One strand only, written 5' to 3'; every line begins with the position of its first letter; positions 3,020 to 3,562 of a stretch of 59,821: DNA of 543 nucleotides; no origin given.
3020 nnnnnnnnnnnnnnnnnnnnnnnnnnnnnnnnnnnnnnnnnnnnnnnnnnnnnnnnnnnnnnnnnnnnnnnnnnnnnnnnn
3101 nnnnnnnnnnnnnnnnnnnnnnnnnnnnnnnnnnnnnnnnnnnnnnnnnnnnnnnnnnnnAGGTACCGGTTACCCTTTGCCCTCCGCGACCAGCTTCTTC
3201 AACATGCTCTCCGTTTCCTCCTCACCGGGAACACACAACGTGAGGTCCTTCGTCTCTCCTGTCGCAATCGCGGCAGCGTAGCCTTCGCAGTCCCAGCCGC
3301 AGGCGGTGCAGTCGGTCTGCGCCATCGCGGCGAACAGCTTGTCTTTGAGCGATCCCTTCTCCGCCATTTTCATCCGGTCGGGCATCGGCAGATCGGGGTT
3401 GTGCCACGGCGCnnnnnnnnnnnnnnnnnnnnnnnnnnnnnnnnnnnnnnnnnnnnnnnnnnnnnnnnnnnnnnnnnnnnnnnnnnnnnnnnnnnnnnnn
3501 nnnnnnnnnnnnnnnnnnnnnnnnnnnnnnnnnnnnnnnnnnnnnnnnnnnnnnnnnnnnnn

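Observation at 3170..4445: Both NuoB and NuoC carry the same C-terminal 4-Cys Fe-S domain: possible built-in electron-input module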

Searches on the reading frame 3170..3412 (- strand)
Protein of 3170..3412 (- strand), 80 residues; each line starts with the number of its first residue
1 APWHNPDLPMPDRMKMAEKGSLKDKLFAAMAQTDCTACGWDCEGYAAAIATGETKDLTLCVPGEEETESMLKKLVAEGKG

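Call 3: search_protein_families(library=pfam, proteins=[window:3173-3412:-], max_evalue=1)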
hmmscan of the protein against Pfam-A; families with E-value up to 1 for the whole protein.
seq(80 aa): 1 family
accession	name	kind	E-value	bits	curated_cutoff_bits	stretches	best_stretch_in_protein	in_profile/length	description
PF04060.18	FeS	-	3.6e-06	27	23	1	32-62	3-33/33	Putative Fe-S cluster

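Call 8: find_homologous_proteins(query=window:3173-3412:-, max_evalue=0.001)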
Query seq(80 aa) (80 aa): 79 proteins with E <= 0.001 among 79 candidates.
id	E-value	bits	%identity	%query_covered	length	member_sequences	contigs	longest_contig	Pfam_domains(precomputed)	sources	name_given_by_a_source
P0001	1.3e-37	145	84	96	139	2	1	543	PF04060.19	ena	-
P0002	1.1e-36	142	79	98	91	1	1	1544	PF04060.19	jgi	jgi:sulfite reductase (NADPH) flavoprotein alpha-component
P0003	2.6e-36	141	82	96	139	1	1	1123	PF04060.19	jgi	jgi:hypothetical protein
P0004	1.3e-35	138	79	95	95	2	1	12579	PF04060.19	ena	-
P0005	9.8e-35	136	79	95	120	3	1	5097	PF04060.19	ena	-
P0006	2.8e-34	134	76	95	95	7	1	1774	-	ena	-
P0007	1.9e-32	128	74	96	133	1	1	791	PF04060.19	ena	-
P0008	8.2e-32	126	91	80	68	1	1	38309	PF04060.19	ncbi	ncbi:MAG: (Fe-S)-binding protein, partial [Thermoanaerobaculia bacterium]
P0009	5.7e-31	124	89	83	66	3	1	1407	PF04060.19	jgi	jgi:sulfite reductase (NADPH) flavoprotein alpha-component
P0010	1.3e-30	122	84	85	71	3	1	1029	PF04060.19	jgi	-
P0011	1.9e-29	119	73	93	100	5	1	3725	PF04060.19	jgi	jgi:sulfite reductase (NADPH) flavoprotein alpha-component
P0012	3.2e-29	118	76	88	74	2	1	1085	-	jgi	-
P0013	5.9e-29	117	87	79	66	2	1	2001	PF04060.19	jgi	jgi:sulfite reductase (NADPH) flavoprotein alpha-component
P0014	7.9e-29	117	86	79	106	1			PF04060.19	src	-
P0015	1.0e-28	116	68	96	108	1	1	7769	PF04060.19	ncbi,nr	ncbi:MAG TPA: (Fe-S)-binding protein, partial [Thermoanaerobaculia bacterium]|nr:(Fe-S)-binding prot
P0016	1.1e-28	116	86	81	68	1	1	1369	PF04060.19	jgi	jgi:sulfite reductase (NADPH) flavoprotein alpha-component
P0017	2.7e-28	115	83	79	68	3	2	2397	PF04060.19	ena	-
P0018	3.7e-28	115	83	79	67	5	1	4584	PF04060.19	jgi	jgi:sulfite reductase (NADPH) flavoprotein alpha-component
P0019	5.0e-28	114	70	93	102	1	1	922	PF04060.19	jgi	jgi:sulfite reductase (NADPH) flavoprotein alpha-component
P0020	7.2e-28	114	70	98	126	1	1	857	PF04060.19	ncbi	-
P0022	7.6e-28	114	83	79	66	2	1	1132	PF04060.19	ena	-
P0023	1.7e-27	113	85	78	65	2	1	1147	PF04060.19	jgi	jgi:sulfite reductase (NADPH) flavoprotein alpha-component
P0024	1.8e-27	112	69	94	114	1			PF04060.19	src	-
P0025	1.6e-26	109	77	78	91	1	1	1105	PF04060.19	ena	-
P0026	1.8e-26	109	68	96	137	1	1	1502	PF04060.19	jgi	jgi:sulfite reductase (NADPH) flavoprotein alpha-component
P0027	2.4e-26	109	69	91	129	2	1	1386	PF04060.19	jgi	-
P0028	7.0e-26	107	75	85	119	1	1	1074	PF04060.19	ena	-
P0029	1.3e-25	107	88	71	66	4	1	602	PF04060.19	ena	-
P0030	2.3e-25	106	68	93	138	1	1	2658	PF04060.19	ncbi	ncbi:MAG: (Fe-S)-binding protein, partial [Thermoanaerobaculia bacterium]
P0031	3.4e-25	105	64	93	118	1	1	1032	PF04060.19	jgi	jgi:sulfite reductase (NADPH) flavoprotein alpha-component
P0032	3.7e-25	105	64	95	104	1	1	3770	PF04060.19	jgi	jgi:sulfite reductase (NADPH) flavoprotein alpha-component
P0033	5.9e-25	105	73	89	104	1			PF04060.19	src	-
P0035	1.0e-24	104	65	93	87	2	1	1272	PF04060.19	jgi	jgi:sulfite reductase (NADPH) flavoprotein alpha-component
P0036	2.8e-24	102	61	96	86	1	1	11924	PF04060.19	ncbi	ncbi:MAG: (Fe-S)-binding protein, partial [Thermoanaerobaculia bacterium]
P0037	9.0e-24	101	74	83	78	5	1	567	PF04060.19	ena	-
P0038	2.4e-23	99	63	95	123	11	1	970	PF04060.19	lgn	-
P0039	3.6e-23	99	62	94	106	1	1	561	PF04060.19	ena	-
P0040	4.1e-23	99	75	80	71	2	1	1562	PF04060.19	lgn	-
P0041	6.5e-23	98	63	91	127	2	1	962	PF04060.19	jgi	jgi:sulfite reductase (NADPH) flavoprotein alpha-component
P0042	6.8e-23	98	63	91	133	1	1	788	PF04060.19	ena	-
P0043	8.3e-23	98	76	78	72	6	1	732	PF04060.19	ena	-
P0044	1.6e-22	97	80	70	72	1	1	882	PF04060.19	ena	-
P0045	2.7e-22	96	71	80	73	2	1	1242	PF04060.19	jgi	jgi:sulfite reductase (NADPH) flavoprotein alpha-component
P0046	8.1e-22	95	61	91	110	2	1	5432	PF04060.19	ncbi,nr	ncbi:MAG TPA: (Fe-S)-binding protein, partial [Thermoanaerobaculia bacterium]|nr:(Fe-S)-binding prot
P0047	1.0e-21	94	73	80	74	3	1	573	PF04060.19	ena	-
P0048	1.2e-21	94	69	80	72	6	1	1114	PF04060.19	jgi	-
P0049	1.6e-21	94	61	91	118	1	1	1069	PF04060.19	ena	-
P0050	4.2e-21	92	61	93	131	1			PF04060.19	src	-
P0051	5.6e-21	92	64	85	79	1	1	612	PF04060.19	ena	-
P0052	6.7e-21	92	73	78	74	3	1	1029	PF04060.19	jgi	jgi:sulfite reductase (NADPH) flavoprotein alpha-component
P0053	7.9e-21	91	90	61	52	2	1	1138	PF04060.19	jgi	jgi:sulfite reductase (NADPH) flavoprotein alpha-component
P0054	8.7e-21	91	70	83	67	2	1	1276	PF04060.19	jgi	jgi:sulfite reductase (NADPH) flavoprotein alpha-component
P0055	2.0e-20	90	72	78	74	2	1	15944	PF04060.19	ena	-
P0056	2.9e-20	90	68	80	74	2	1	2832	PF04060.19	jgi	jgi:sulfite reductase (NADPH) flavoprotein alpha-component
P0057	6.7e-20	88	86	63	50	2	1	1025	PF04060.19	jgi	jgi:sulfite reductase (NADPH) flavoprotein alpha-component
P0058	7.9e-20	88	70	78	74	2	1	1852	PF04060.19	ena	-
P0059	1.0e-19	88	70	76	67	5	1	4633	PF04060.19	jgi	jgi:sulfite reductase (NADPH) flavoprotein alpha-component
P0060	1.0e-19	88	68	80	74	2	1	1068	PF04060.19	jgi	jgi:sulfite reductase (NADPH) flavoprotein alpha-component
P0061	1.9e-19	87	66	78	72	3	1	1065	PF04060.19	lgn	-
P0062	2.3e-19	87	67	80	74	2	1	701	PF04060.19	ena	-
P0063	2.4e-19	87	69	80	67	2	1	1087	PF04060.19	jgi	jgi:sulfite reductase (NADPH) flavoprotein alpha-component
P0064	6.4e-19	85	65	80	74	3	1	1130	PF04060.19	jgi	jgi:sulfite reductase (NADPH) flavoprotein alpha-component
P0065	7.0e-19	85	75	66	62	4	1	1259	PF04060.19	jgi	-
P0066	8.5e-19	85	69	78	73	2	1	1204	PF04060.19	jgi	jgi:sulfite reductase (NADPH) flavoprotein alpha-component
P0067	1.3e-18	84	74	66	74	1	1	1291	PF04060.19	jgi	jgi:sulfite reductase (NADPH) flavoprotein alpha-component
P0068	1.8e-18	84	75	66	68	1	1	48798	PF04060.19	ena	-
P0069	4.5e-18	83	78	63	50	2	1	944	PF04060.19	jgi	-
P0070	6.5e-18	82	81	59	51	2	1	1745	PF04060.19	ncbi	ncbi:MAG TPA: (Fe-S)-binding protein [Thermoanaerobaculia bacterium]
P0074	9.7e-18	82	81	60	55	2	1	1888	PF04060.19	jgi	jgi:sulfite reductase (NADPH) flavoprotein alpha-component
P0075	1.5e-17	81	78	63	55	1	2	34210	PF04060.19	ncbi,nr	ncbi:MAG TPA: (Fe-S)-binding protein [Thermoanaerobaculia bacterium]|nr:(Fe-S)-binding protein [Ther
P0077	1.5e-15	75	53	93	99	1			PF04060.19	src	-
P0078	1.6e-15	74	73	60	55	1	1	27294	PF04060.19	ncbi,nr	ncbi:MAG TPA: (Fe-S)-binding protein [Thermoanaerobaculia bacterium]|nr:(Fe-S)-binding protein [Ther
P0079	2.4e-14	71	74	57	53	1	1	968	PF04060.19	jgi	jgi:sulfite reductase (NADPH) flavoprotein alpha-component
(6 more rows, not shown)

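Call 15: search_protein_representatives(protein=window:3170-3412:-)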
Query: 80 residues. Proteins with E-value up to 0.001 (for the whole library): 429; up to 1e-10: 241; up to 1e-30: 2. The best 150 are listed.
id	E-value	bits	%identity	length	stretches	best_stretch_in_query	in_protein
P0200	2.7e-43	161.3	52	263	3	17-77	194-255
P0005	3.1e-35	135.6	79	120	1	1-76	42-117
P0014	2.5e-29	116.8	84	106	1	14-77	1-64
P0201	2.0e-28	114.0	72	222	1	2-75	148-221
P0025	5.1e-27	109.4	76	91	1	14-76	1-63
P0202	1.3e-26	108.1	66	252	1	2-78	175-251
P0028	2.2e-26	107.4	74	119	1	8-76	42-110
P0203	1.1e-24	102.0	64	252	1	2-73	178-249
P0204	2.3e-24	101.0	64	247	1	2-74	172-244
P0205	3.9e-24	100.3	62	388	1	1-78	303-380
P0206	8.0e-24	99.3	66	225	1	3-75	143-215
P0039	1.1e-23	98.8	65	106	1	2-75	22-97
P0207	1.7e-23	98.2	64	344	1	2-77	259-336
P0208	2.0e-23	98.0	58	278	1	3-79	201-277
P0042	2.2e-23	97.9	63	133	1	3-75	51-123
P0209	7.3e-23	96.2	59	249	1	1-78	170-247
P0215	1.7e-21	91.9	59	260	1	2-75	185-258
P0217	1.9e-21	91.7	36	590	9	9-52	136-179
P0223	4.6e-20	87.3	59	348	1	1-75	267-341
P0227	1.0e-19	86.2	57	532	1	2-78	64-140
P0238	7.4e-19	83.4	57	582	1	2-76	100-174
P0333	6.5e-15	70.9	53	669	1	2-75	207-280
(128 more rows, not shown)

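Call 18: search_protein_families(library=pfam, proteins=[P0202, P0203, P0209, P0215, P0223, P0200, P0217, P0227, P0238, P0333], max_evalue=0.01)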
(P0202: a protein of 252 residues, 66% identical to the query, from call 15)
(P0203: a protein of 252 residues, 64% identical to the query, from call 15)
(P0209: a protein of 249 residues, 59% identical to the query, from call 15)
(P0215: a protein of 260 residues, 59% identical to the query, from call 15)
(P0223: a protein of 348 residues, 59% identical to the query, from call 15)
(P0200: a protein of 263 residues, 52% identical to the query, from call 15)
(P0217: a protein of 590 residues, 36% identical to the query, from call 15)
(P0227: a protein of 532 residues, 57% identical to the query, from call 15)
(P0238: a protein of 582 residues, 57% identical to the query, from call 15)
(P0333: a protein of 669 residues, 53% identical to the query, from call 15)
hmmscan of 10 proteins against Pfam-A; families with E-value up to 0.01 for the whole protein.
P0202 (252 aa): 1 family
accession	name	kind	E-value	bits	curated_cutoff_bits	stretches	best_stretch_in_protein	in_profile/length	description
PF04060.18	FeS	-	1.9e-05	24.7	23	1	205-235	3-33/33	Putative Fe-S cluster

P0203 (252 aa): 1 family
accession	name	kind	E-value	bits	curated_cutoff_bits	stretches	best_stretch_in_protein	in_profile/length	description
PF04060.18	FeS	-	2.9e-06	27.3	23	1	208-237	3-32/33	Putative Fe-S cluster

P0209 (249 aa): 1 family
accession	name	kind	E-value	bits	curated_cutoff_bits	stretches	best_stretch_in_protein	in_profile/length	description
PF04060.18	FeS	-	5.7e-07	29.6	23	1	201-231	3-33/33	Putative Fe-S cluster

P0215 (260 aa): 1 family
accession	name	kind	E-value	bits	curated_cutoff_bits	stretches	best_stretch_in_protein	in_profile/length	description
PF04060.18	FeS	-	2.1e-06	27.8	23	1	215-245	3-33/33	Putative Fe-S cluster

P0223 (348 aa): 11 families
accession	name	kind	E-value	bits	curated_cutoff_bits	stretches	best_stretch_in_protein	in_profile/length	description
PF00037.32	Fer4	-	4.1e-09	36.3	21.1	1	98-119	3-24/24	4Fe-4S binding domain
PF12838.12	Fer4_7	-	2.8e-08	34.5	27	1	61-117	1-52/52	4Fe-4S dicluster domain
PF12797.12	Fer4_2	-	2.1e-06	27.8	24.5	1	97-115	4-22/22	4Fe-4S binding domain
PF13187.11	Fer4_9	-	1.7e-05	25.2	27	2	61-118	1-52/52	4Fe-4S dicluster domain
PF13484.11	Fer4_16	-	3.8e-05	24.8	30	1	103-129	2-27/66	4Fe-4S double cluster binding domain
PF04060.18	FeS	-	3.8e-05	23.8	23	1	298-328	3-33/33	Putative Fe-S cluster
PF13534.11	Fer4_17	-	6.6e-05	23.8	22.2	0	103-124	2-23/61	4Fe-4S dicluster domain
PF13237.11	Fer4_10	-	0.0001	22.6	25.5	2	58-114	5-53/53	4Fe-4S dicluster domain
PF14697.11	Fer4_21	-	0.0002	21.8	35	1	60-120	6-59/59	4Fe-4S dicluster domain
PF13183.11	Fer4_8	-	0.0045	17.9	27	0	101-120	3-22/68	4Fe-4S dicluster domain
PF12800.12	Fer4_4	-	0.005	17.5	24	1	101-115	2-16/17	4Fe-4S binding domain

P0200 (263 aa): 3 families
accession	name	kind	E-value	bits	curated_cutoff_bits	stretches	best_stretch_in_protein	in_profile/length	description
PF04060.18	FeS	-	8e-24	83.5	23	3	207-238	1-31/33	Putative Fe-S cluster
PF13689.11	DUF4154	-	2.3e-06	28.2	24.9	0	136-177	25-65/143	YfiR/HmsC-like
PF18892.5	DUF5651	-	0.0004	20.6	27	0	100-125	4-30/53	Family of unknown function (DUF5651)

P0217 (590 aa): 11 families
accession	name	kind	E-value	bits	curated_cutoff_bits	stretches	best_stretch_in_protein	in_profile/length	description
PF24610.1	DUF7623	-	6.7e-179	580.7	27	9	134-195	1-61/64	Domain of unknown function (DUF7623)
PF16808.10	PKcGMP_CC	-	1.4e-27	95.4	35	0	38-59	8-29/35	Coiled-coil N-terminus of cGMP-dependent protein kinase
PF10400.15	Vir_act_alpha_C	-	1.7e-10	41.9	22.4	0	27-65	8-46/78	Virulence activator alpha C-term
PF05440.17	MtrB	-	1.6e-09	38.5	27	0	8-55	6-53/94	Tetrahydromethanopterin S-methyltransferase subunit B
PF10779.14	XhlA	-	6.5e-08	33.1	34.7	0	39-63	5-29/67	Haemolysin XhlA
PF25621.1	PhiKZ_gp244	-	1.5e-07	32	27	0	28-54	10-36/116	Bacteriophage PhiKZ capsid decoration protein gp244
PF25158.1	ABCA11_C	-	5.8e-07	29.7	27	0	36-59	4-27/55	ABC transporter A family member 11-like, C-terminal domain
PF21128.4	MCM4_WHD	-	2.9e-05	24.5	24.4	0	22-52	11-41/75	MCM4, winged helix domain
PF04803.17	Cor1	-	5.1e-05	24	32.1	0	14-63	64-113/132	Cor1/Xlr/Xmr conserved region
PF05377.16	FlaC_arch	-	0.00016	22.5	27.8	0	39-60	1-22/55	Flagella accessory protein C (FlaC)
PF09498.15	DUF2388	-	0.00019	21.8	25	0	39-62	39-62/70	Protein of unknown function (DUF2388)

P0227 (532 aa): 3 families
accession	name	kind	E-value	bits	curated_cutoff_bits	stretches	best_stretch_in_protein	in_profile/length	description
PF00667.26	FAD_binding_1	-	2.7e-26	93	32.3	1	164-355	5-221/222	FAD binding domain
PF00175.26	NAD_binding_1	-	1.9e-16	61.1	22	1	390-496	1-108/109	Oxidoreductase NAD-binding domain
PF04060.18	FeS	-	0.00013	22.1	23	1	94-123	3-32/33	Putative Fe-S cluster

P0238 (582 aa): 3 families
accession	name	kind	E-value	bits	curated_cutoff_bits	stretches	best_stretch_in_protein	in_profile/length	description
PF00667.26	FAD_binding_1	-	2.5e-26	93.1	32.3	1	212-406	5-221/222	FAD binding domain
PF00175.26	NAD_binding_1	-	6.7e-16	59.3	22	1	440-545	1-107/109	Oxidoreductase NAD-binding domain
PF04060.18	FeS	-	5.8e-05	23.2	23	1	130-160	3-33/33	Putative Fe-S cluster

P0333 (669 aa): 3 families
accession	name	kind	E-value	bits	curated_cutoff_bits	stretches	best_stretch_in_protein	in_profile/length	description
PF00667.26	FAD_binding_1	-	3e-29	102.6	32.3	2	301-370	4-73/222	FAD binding domain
PF00175.26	NAD_binding_1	-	2.1e-16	61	22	1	527-633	1-108/109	Oxidoreductase NAD-binding domain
PF04060.18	FeS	-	0.00038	20.6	23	1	237-267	3-33/33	Putative Fe-S cluster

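Call 22: find_encoding_contigs(protein=P0223, flank=10000, max_places=3)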
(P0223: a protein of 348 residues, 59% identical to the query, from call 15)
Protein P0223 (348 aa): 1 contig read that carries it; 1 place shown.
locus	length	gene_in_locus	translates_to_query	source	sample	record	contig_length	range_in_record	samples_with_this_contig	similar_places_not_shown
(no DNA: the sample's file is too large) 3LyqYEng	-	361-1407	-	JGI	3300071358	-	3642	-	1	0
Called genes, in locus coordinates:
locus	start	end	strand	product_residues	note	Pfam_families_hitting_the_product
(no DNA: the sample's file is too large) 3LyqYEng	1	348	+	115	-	?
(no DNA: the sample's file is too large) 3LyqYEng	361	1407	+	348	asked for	PF13187:Fer4_9 (faint), PF12797:Fer4_2 (faint), PF12838:Fer4_7, PF13484:Fer4_16 (faint), PF00037:Fer4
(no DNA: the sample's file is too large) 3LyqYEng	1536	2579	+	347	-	PF00022:Actin (weak), PF06723:MreB_Mbl, PF11104:PilM_2 (faint), PF00012:HSP70, PF14450:FtsA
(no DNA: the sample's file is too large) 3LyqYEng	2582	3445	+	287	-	PF04085:MreC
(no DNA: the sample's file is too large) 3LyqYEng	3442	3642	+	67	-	?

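Call 23: find_encoding_contigs(protein=P0202, flank=10000, max_places=3)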
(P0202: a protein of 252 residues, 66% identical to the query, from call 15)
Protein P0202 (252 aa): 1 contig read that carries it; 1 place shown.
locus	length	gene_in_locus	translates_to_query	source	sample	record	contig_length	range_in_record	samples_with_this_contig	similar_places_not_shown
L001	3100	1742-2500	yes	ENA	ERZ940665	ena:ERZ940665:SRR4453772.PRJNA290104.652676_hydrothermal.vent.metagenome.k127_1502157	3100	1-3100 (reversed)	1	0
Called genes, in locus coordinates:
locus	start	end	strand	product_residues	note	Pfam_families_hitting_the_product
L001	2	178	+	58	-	?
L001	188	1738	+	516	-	PF00361:Proton_antipo_M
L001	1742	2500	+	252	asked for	PF04060:FeS (weak)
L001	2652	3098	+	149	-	?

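Call 25: list_cluster_members(proteins=[P0202, P0203, P0209, P0215, P0223, P0208, P0200, P0205, P0204, P0227])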
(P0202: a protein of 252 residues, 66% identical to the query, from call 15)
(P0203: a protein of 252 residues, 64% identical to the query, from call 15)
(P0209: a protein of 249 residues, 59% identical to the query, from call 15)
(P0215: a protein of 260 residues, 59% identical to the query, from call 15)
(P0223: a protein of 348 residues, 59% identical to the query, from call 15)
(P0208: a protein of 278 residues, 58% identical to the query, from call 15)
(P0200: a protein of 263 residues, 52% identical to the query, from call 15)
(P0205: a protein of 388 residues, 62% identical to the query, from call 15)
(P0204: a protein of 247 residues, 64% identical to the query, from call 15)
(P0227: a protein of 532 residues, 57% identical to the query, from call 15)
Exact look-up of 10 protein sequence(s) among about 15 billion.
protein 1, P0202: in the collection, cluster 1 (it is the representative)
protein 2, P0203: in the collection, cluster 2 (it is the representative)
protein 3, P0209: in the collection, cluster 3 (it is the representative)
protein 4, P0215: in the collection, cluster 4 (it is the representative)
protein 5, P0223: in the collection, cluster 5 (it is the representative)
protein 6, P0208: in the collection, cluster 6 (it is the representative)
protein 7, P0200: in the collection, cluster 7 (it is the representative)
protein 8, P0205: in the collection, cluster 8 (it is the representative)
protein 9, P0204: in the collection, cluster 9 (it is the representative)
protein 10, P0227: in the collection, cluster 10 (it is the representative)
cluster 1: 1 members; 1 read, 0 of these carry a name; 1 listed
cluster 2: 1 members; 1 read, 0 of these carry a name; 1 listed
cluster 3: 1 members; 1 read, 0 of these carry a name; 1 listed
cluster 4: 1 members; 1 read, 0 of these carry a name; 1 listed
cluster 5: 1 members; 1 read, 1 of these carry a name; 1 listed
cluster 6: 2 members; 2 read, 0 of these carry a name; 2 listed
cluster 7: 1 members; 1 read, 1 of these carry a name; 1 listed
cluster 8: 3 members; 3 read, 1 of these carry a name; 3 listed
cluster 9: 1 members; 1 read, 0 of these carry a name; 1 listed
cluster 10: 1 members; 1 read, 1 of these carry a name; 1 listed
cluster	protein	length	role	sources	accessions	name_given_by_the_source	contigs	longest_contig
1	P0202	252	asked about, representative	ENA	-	-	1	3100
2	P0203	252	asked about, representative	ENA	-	-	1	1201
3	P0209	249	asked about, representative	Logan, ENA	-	-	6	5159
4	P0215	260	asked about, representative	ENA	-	-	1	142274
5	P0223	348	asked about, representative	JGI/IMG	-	NADH-quinone oxidoreductase subunit I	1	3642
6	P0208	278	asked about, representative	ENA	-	-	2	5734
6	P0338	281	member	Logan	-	-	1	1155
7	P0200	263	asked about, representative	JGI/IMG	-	Na+-translocating ferredoxin:NAD+ oxidoreductase RNF subunit RnfB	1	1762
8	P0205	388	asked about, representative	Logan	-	-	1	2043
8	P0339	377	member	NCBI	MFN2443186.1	MAG: NADH-quinone oxidoreductase subunit C [Thermoanaerobaculia bacterium]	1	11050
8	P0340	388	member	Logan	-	-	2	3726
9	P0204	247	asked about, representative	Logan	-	-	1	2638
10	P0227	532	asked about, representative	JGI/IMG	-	sulfite reductase (NADPH) flavoprotein alpha-component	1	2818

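Call 26: find_encoding_contigs(protein=P0215, flank=10000, max_places=2)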
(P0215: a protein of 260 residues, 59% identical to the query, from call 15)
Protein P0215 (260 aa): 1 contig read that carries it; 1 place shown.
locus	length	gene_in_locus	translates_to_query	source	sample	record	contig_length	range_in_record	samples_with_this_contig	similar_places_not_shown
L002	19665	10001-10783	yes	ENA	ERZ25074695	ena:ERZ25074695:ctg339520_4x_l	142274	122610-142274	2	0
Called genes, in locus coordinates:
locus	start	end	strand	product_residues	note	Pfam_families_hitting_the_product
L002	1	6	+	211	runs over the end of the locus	PF02698:DUF218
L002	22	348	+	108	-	PF02575:YbaB_DNA_bd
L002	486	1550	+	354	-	PF11449:ArsP_2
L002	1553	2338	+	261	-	PF03372:Exo_endo_phos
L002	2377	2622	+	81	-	-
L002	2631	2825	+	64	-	-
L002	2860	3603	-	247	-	PF06764:DUF1223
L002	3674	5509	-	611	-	PF00009:GTP_EFTU, PF03144:GTP_EFTU_D2, PF22042:EF-G_D2, PF00679:EFG_C, PF21018:BipA_C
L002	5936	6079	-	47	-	PF07896:DUF1674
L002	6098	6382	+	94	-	PF01817:CM_2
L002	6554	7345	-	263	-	-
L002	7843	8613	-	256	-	-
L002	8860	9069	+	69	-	-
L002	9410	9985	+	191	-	-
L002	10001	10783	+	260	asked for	PF04060:FeS (weak)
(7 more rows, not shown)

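Call 27: find_encoding_contigs(protein=P0208, flank=10000, max_places=2)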
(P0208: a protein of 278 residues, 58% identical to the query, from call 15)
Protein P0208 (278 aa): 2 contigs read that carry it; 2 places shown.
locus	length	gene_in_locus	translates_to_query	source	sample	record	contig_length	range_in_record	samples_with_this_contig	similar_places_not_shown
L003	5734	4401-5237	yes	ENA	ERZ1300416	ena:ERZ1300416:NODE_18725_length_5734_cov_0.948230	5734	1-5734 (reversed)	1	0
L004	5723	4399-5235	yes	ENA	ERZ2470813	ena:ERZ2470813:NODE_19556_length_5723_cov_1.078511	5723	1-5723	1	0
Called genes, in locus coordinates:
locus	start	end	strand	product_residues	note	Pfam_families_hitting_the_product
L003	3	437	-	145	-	?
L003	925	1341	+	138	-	-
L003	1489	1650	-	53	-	-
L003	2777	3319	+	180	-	-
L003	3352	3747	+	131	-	PF00507:Oxidored_q4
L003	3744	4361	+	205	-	PF01058:Oxidored_q6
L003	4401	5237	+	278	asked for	PF00329:Complex1_30kDa, PF04060:FeS (weak)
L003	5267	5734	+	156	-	?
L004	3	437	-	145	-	?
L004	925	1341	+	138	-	-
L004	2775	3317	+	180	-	-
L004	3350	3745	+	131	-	PF00507:Oxidored_q4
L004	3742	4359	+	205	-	PF01058:Oxidored_q6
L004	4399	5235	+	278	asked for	PF00329:Complex1_30kDa, PF04060:FeS (weak)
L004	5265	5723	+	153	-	?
